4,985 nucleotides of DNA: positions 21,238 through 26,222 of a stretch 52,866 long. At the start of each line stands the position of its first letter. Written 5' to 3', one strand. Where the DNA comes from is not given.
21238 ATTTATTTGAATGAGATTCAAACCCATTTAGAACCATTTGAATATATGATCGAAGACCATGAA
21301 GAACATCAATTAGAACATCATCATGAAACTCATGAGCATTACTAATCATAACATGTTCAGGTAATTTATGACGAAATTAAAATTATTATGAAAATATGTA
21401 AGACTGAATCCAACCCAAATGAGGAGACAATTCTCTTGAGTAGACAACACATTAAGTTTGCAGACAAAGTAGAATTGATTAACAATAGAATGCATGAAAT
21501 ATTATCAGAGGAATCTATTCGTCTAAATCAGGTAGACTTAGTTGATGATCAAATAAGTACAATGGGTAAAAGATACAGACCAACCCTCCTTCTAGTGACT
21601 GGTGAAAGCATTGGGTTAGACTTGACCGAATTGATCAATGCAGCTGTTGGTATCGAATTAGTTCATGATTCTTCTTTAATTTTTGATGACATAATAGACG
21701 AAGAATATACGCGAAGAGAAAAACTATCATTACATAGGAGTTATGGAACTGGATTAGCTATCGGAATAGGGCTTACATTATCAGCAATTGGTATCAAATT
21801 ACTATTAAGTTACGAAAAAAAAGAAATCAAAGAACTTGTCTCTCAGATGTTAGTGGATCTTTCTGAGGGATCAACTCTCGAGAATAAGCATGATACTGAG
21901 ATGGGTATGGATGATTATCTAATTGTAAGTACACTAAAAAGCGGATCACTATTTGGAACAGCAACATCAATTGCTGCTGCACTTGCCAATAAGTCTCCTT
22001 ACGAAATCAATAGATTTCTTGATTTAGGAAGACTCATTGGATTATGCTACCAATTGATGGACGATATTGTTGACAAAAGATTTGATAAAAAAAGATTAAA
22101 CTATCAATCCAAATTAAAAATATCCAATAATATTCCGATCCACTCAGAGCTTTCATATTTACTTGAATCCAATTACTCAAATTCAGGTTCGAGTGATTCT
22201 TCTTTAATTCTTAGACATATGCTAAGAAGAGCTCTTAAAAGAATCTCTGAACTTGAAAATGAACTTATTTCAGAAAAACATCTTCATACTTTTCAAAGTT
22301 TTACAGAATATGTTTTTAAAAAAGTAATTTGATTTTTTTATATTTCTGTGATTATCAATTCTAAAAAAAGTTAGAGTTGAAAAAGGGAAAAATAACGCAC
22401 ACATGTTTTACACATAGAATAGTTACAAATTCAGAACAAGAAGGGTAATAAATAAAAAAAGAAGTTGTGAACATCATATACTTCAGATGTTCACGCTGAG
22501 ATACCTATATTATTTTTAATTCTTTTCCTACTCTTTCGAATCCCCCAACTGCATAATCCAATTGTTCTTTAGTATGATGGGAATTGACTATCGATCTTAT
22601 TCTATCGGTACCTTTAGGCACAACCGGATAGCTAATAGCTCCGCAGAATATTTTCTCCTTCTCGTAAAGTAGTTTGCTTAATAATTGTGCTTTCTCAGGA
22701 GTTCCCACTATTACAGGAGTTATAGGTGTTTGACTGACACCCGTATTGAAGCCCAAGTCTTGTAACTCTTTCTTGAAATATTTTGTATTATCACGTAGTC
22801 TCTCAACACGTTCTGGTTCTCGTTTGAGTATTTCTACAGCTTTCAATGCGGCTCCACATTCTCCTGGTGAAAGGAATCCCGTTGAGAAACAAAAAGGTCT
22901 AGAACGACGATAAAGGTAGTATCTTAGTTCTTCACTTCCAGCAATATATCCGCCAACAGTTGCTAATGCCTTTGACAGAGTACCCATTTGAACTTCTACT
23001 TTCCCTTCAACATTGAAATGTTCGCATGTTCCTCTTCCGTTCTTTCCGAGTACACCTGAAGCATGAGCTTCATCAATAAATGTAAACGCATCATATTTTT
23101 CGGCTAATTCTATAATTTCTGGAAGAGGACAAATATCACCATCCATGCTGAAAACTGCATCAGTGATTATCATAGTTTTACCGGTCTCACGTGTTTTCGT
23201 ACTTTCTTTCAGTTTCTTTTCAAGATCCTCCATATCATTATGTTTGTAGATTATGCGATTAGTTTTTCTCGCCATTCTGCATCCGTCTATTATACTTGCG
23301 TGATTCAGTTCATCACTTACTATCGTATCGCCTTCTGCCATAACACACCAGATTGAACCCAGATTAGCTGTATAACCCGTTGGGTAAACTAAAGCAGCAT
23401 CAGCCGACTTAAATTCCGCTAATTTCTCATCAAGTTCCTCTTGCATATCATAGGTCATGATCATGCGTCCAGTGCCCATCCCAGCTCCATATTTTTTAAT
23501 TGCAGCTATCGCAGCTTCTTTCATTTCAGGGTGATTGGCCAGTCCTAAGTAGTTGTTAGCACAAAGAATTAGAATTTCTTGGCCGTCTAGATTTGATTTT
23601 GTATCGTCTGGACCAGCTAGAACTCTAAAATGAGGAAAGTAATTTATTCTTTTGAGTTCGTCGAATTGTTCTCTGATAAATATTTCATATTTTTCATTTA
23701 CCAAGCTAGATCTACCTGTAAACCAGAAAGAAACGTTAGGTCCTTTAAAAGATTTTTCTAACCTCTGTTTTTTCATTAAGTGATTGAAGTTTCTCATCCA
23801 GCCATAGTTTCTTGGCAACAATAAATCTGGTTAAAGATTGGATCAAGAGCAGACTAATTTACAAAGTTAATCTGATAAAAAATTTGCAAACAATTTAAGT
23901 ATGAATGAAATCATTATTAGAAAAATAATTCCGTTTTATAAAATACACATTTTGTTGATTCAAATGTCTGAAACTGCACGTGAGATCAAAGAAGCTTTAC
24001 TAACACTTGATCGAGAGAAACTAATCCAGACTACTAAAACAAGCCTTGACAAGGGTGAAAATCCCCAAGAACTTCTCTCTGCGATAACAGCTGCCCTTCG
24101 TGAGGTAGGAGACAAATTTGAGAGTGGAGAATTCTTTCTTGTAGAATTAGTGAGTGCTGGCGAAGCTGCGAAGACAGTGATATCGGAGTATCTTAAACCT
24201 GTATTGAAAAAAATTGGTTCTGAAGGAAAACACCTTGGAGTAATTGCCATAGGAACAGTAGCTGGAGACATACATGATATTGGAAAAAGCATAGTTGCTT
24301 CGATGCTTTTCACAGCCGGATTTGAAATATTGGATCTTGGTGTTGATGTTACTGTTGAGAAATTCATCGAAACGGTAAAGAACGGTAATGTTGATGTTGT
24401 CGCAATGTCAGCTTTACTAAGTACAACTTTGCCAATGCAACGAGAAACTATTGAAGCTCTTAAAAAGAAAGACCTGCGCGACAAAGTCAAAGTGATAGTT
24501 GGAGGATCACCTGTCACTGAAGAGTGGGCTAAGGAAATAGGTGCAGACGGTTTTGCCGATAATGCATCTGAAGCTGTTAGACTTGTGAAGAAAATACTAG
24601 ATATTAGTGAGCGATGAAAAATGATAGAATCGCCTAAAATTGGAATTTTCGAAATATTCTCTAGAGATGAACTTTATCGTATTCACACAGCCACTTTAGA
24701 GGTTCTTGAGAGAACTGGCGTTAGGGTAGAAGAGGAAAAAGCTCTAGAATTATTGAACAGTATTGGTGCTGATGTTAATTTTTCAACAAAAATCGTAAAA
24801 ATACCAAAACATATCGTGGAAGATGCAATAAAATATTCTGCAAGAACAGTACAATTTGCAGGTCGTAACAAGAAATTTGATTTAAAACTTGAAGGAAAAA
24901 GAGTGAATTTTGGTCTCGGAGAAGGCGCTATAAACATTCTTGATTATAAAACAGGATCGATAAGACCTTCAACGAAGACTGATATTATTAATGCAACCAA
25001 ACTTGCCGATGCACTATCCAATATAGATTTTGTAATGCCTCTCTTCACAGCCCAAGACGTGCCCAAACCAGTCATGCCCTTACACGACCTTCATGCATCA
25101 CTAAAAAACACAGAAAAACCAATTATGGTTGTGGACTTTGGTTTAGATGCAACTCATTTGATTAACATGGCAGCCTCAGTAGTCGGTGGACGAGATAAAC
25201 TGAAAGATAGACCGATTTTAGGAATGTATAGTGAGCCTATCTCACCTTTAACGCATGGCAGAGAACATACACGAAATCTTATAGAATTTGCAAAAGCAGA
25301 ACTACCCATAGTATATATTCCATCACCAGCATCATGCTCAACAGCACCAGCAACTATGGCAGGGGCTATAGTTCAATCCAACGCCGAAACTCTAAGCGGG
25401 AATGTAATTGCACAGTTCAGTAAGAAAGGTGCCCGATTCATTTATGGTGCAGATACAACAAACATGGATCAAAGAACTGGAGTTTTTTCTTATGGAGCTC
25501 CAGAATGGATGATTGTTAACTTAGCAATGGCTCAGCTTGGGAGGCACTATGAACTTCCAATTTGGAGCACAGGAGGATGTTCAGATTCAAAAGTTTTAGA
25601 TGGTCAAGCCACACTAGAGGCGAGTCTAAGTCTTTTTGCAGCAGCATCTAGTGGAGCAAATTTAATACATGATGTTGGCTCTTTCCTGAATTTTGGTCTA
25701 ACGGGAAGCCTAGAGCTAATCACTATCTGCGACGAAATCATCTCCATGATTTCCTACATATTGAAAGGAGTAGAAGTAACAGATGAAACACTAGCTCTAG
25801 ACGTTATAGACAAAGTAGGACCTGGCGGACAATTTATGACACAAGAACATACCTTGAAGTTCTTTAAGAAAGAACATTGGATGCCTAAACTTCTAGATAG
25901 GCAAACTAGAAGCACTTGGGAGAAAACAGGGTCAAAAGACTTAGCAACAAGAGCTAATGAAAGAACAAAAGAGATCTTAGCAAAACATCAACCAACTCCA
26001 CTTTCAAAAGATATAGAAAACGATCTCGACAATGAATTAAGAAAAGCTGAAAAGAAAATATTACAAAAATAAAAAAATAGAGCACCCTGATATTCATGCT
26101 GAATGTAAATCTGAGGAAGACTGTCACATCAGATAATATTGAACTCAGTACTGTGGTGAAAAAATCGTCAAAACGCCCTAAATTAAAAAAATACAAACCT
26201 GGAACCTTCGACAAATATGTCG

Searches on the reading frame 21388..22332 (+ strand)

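Call 60: search_protein_families(library=pfam, proteins=[window:21388-22332:+], max_evalue=0.00001)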
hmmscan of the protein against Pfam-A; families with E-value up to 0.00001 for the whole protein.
window:21388-22332:+ (314 aa): 1 family
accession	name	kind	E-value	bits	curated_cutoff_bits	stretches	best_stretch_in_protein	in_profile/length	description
PF00348.22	polyprenyl_synt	-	9.5e-36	123.7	27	1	53-237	9-198/251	Polyprenyl synthetase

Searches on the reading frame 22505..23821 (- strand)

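Call 60: search_protein_families(library=pfam, proteins=[window:22505-23821:-], max_evalue=0.00001)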
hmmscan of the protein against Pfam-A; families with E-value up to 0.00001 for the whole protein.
window:22505-23821:- (438 aa): 2 families
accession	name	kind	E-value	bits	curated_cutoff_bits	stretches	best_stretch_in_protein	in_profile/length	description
PF00155.27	Aminotran_1_2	-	6.8e-59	200.3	19.7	1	82-426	2-359/361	Aminotransferase class I and II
PF01053.26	Cys_Met_Meta_PP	-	2e-07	30.4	27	1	127-259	54-182/381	Cys/Met metabolism PLP-dependent enzyme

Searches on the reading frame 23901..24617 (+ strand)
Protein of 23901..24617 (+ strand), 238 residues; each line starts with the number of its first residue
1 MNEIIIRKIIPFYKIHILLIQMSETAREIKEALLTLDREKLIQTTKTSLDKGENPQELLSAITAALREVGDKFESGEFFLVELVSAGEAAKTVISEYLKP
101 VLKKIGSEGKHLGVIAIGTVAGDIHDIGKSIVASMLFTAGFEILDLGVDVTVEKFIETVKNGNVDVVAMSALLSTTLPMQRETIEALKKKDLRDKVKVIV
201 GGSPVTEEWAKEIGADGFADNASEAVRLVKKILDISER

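Call 60: search_protein_families(library=pfam, proteins=[window:23901-24617:+], max_evalue=0.00001)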
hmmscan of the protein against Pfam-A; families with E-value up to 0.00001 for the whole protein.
window:23901-24617:+ (238 aa): 2 families
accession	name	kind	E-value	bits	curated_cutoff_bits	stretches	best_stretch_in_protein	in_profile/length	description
PF02310.24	B12-binding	-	6.4e-26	91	32.1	1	114-226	2-120/121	B12 binding domain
PF02607.22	B12-binding_2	-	3.1e-13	50.1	23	1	26-95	2-71/74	B12 binding domain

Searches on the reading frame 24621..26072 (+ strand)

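Call 60: search_protein_families(library=pfam, proteins=[window:24621-26072:+], max_evalue=0.00001)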
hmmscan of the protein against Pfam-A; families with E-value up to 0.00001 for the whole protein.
window:24621-26072:+ (483 aa): 1 family
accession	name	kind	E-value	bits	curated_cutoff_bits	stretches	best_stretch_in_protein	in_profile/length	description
PF06253.16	MTTB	-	4.4e-102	342.1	25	1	7-474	28-493/500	Trimethylamine methyltransferase (MTTB)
